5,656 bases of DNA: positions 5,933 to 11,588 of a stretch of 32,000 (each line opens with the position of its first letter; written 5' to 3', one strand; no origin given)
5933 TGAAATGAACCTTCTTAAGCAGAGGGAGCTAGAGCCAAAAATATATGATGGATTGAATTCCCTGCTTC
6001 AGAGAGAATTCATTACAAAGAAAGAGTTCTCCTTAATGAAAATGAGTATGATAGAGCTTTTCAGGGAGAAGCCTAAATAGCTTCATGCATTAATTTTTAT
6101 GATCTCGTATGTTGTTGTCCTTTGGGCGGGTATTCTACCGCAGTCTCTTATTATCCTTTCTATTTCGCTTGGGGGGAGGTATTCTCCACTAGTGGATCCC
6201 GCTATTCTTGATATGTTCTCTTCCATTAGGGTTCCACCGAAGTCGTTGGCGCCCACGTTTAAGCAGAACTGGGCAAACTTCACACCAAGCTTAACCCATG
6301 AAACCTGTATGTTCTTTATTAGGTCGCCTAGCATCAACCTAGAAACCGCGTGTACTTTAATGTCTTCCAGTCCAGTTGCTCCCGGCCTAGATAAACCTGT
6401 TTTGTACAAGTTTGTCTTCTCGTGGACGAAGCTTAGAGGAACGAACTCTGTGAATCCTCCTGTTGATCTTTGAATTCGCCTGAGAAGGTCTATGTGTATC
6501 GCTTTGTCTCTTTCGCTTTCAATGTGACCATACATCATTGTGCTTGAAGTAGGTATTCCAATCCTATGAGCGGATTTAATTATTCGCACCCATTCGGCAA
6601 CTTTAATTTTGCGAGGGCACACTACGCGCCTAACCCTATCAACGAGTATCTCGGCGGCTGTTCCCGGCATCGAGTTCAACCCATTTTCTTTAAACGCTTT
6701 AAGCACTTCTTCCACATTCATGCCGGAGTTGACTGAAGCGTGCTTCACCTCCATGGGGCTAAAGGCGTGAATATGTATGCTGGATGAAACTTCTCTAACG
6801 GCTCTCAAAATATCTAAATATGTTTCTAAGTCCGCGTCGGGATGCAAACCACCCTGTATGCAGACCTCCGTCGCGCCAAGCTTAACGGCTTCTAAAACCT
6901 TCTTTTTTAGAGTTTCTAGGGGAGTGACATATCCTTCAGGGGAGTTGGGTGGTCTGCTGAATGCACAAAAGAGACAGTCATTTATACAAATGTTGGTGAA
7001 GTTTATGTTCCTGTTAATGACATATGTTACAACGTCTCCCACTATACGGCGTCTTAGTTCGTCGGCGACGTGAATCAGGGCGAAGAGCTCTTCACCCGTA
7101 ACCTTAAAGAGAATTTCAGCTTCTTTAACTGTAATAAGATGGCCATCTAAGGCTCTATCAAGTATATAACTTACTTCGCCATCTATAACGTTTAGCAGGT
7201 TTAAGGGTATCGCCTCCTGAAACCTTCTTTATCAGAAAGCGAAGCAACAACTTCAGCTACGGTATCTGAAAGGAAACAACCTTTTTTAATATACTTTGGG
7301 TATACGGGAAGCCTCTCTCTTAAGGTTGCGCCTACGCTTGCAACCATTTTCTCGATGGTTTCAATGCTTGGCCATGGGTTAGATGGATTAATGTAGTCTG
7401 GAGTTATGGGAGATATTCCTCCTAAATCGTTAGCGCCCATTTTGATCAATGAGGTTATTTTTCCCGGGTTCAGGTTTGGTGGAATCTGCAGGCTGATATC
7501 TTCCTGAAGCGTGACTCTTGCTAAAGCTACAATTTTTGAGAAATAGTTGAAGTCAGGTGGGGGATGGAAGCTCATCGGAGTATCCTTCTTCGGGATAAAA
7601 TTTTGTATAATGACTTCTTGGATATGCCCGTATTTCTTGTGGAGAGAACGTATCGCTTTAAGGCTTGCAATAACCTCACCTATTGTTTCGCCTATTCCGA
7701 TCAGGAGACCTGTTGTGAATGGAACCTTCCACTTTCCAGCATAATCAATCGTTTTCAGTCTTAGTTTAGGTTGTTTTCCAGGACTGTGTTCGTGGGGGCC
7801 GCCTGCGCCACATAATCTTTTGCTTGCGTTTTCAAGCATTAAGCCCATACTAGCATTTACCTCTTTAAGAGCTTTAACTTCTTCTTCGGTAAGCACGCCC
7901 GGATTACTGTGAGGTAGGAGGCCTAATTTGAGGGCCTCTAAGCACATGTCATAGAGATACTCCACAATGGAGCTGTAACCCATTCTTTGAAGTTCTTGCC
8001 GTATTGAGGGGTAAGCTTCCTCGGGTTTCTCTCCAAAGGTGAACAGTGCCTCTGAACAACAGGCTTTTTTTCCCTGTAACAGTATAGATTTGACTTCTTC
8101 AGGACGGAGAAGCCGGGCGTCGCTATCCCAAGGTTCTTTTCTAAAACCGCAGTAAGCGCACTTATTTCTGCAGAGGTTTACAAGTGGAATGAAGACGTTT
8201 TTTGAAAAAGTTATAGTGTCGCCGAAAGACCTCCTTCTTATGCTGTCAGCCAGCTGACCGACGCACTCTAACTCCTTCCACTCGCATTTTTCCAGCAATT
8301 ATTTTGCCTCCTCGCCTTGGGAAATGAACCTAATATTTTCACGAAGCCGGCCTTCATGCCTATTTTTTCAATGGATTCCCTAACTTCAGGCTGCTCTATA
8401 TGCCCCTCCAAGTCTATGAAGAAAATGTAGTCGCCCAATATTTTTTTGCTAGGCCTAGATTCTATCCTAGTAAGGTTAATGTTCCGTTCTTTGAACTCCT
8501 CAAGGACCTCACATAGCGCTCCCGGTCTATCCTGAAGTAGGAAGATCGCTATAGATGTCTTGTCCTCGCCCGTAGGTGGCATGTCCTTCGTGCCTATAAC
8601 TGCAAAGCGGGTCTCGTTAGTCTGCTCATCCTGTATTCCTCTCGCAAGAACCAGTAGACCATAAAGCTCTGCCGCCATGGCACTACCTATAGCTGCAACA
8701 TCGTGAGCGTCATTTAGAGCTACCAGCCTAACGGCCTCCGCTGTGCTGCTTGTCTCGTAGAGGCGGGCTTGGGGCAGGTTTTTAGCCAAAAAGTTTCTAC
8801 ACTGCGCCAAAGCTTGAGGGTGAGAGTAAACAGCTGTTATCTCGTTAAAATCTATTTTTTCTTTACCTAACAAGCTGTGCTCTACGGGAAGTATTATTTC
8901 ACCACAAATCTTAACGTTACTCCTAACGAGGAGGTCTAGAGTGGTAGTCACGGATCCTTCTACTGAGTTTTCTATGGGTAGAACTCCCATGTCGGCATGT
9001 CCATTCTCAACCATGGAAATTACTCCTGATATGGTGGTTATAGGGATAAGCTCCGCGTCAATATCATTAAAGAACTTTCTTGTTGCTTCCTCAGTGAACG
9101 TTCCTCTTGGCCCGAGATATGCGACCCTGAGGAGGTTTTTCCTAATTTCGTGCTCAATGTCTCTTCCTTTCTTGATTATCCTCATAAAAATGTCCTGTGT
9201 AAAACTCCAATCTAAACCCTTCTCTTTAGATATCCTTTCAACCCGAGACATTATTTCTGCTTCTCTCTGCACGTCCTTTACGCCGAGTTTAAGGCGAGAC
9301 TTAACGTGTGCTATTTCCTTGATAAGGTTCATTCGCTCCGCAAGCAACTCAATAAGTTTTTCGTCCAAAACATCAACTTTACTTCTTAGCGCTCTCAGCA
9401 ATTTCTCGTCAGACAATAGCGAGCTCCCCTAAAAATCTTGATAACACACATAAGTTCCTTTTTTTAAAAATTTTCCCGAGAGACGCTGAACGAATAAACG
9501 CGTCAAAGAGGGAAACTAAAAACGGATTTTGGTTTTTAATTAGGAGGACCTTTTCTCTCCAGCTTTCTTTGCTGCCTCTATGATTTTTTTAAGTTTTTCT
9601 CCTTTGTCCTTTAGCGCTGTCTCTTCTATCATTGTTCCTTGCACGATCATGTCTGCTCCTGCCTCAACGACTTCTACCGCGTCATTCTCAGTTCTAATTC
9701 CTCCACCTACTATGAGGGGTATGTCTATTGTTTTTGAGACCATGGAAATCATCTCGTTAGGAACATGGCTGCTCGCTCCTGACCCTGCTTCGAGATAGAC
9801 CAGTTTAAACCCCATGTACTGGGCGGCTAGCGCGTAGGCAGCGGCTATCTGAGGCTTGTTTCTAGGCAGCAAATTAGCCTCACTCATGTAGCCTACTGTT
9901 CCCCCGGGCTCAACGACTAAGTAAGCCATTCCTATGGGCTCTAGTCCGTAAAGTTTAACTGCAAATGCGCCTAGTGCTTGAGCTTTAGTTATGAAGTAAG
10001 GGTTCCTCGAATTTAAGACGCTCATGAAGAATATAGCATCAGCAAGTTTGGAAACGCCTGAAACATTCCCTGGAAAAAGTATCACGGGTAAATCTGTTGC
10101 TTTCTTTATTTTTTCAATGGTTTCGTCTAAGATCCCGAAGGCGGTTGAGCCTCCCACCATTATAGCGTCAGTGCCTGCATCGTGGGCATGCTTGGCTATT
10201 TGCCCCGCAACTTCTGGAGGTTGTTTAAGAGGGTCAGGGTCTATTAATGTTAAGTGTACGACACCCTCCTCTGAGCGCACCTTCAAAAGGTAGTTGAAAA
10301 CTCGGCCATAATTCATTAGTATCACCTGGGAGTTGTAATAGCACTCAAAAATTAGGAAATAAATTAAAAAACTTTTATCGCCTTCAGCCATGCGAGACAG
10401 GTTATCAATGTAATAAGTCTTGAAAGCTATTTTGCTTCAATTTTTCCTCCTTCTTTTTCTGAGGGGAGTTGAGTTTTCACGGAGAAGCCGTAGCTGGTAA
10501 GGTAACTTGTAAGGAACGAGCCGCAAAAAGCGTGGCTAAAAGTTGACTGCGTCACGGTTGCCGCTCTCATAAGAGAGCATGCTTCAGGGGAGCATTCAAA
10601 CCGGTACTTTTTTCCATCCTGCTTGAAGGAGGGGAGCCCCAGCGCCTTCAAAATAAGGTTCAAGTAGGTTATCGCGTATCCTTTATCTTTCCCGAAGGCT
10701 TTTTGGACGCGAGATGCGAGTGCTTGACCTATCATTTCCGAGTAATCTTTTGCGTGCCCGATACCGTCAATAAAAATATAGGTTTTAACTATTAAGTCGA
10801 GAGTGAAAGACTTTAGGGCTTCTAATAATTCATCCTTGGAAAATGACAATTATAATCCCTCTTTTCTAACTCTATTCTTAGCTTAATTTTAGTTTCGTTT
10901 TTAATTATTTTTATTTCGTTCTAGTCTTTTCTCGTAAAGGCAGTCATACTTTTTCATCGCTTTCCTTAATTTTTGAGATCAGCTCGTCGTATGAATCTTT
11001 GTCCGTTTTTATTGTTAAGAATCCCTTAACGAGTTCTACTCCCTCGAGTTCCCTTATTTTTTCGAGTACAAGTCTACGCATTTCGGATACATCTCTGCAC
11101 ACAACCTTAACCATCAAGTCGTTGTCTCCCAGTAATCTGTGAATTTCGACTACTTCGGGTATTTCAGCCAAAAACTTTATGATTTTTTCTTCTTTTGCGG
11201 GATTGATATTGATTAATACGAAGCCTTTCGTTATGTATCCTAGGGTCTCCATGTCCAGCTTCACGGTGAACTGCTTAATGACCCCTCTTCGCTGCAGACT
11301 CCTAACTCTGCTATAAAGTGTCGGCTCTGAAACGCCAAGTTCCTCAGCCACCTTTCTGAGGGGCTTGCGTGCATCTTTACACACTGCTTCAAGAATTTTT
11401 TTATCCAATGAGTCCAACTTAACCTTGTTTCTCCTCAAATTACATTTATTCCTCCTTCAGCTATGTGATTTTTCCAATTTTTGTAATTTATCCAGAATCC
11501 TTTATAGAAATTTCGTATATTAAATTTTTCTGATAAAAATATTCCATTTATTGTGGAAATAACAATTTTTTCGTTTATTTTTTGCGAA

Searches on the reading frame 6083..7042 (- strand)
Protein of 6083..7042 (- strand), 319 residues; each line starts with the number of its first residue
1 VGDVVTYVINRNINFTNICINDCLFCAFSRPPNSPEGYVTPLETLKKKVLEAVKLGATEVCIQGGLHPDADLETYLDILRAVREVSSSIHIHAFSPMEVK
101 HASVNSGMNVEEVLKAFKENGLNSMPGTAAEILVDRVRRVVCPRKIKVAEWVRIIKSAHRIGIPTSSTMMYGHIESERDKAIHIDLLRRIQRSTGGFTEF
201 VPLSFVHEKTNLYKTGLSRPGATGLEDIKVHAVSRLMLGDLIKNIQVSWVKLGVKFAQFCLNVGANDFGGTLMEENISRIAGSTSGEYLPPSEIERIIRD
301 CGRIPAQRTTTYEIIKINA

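Call 13: search_protein_families(library=pfam, proteins=[window:6083-7042:-], max_evalue=0.001)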
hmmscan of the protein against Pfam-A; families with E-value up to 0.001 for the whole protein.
window:6083-7042:- (319 aa): 2 families
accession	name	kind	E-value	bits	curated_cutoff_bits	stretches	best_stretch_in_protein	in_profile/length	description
PF19288.4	CofH_C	-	2.4e-23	82.7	27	1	196-316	3-120/125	CofH/MqnC C-terminal region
PF04055.27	Radical_SAM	-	2e-22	80.6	29.5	1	13-182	1-161/166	Radical SAM superfamily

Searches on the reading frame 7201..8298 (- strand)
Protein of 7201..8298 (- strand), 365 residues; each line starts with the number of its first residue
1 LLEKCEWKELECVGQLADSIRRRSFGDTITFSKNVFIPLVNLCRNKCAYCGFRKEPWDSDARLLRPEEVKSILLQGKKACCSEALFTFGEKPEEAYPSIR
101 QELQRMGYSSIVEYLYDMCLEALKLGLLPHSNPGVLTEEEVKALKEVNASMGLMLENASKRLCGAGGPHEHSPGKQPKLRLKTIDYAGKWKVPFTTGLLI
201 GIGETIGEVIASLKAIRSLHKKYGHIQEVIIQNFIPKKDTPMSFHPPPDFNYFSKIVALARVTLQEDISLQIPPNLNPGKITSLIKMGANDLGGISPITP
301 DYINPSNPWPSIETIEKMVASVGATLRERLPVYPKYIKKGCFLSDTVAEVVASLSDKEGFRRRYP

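Call 13: search_protein_families(library=pfam, proteins=[window:7201-8298:-], max_evalue=0.001)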
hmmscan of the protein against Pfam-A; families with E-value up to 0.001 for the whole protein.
window:7201-8298:- (365 aa): 1 family
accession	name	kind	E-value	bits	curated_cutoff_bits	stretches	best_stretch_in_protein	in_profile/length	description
PF04055.27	Radical_SAM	-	4.3e-12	46.9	29.5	1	38-214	2-164/166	Radical SAM superfamily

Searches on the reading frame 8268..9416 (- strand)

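Call 13: search_protein_families(library=pfam, proteins=[window:8268-9416:-], max_evalue=0.001)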
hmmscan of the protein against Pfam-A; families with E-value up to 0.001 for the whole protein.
window:8268-9416:- (382 aa): 3 families
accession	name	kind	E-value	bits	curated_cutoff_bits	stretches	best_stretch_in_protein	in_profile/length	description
PF00800.23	PDT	-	1.2e-68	231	25.2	1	98-278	1-180/181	Prephenate dehydratase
PF01817.26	CM_2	-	6.6e-17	61.9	27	1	10-88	1-79/80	Chorismate mutase type II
PF01842.31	ACT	-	9.9e-14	51.2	27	1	291-352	4-64/66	ACT domain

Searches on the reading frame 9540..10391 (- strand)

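Call 13: search_protein_families(library=pfam, proteins=[window:9540-10391:-], max_evalue=0.001)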
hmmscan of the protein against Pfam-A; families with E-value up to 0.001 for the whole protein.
window:9540-10391:- (283 aa): 8 families
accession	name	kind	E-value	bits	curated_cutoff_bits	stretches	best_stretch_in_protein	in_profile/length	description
PF01884.23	PcrB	-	3.9e-65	219.9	23.9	1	40-272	5-224/226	PcrB family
PF00977.27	His_biosynth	-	4.5e-08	33.3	23.6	1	190-255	41-105/228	Histidine biosynthesis protein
PF05690.20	ThiG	-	4.9e-07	29.8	23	1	211-258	163-210/247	Thiazole biosynthesis protein ThiG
PF01180.27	DHO_dh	-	1.1e-05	25.2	27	1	213-255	228-272/291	Dihydroorotate dehydrogenase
PF00290.26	Trp_syntA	-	5.3e-05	22.7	27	1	212-272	187-249/259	Tryptophan synthase alpha chain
PF02581.23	TMP-TENI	-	0.00048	20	27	1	181-250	107-175/180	Thiamine monophosphate synthase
PF00478.31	IMPDH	-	0.00049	19.7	25.6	0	215-258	199-242/345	IMP dehydrogenase / GMP reductase domain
PF04309.18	G3P_antiterm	-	0.00087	19.2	27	0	212-250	128-166/173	Glycerol-3-phosphate responsive antiterminator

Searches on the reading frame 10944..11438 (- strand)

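Call 13: search_protein_families(library=pfam, proteins=[window:10944-11438:-], max_evalue=0.001)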
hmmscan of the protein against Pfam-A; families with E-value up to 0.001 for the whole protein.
window:10944-11438:- (164 aa): 7 families
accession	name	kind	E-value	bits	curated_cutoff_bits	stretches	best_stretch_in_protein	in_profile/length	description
PF01037.27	AsnC_trans_reg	-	4.2e-18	65.5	25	1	74-144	1-72/73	Lrp/AsnC ligand binding domain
PF13404.12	HTH_AsnC-type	-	6.3e-12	45.6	27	1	8-49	1-42/42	AsnC-type helix-turn-helix domain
PF13412.12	HTH_24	-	6.7e-12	45.2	21.9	1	8-55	1-48/48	Winged helix-turn-helix DNA-binding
PF22451.2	NirdL-like_HTH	-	1.7e-05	24.7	27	1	23-54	15-46/47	Siroheme decarboxylase NirDL-like HTH domain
PF01978.25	TrmB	-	4.2e-05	23.8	25.6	1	8-56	6-54/68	Sugar-specific transcriptional regulator TrmB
PF09339.16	HTH_IclR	-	0.00041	20.5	22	0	15-56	8-50/52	IclR helix-turn-helix domain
PF22482.2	AsnC_trans_reg_3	-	0.00049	20.6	24.4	0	84-149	25-89/95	PF0864 C-terminal dimeric alpha+beta barrel domain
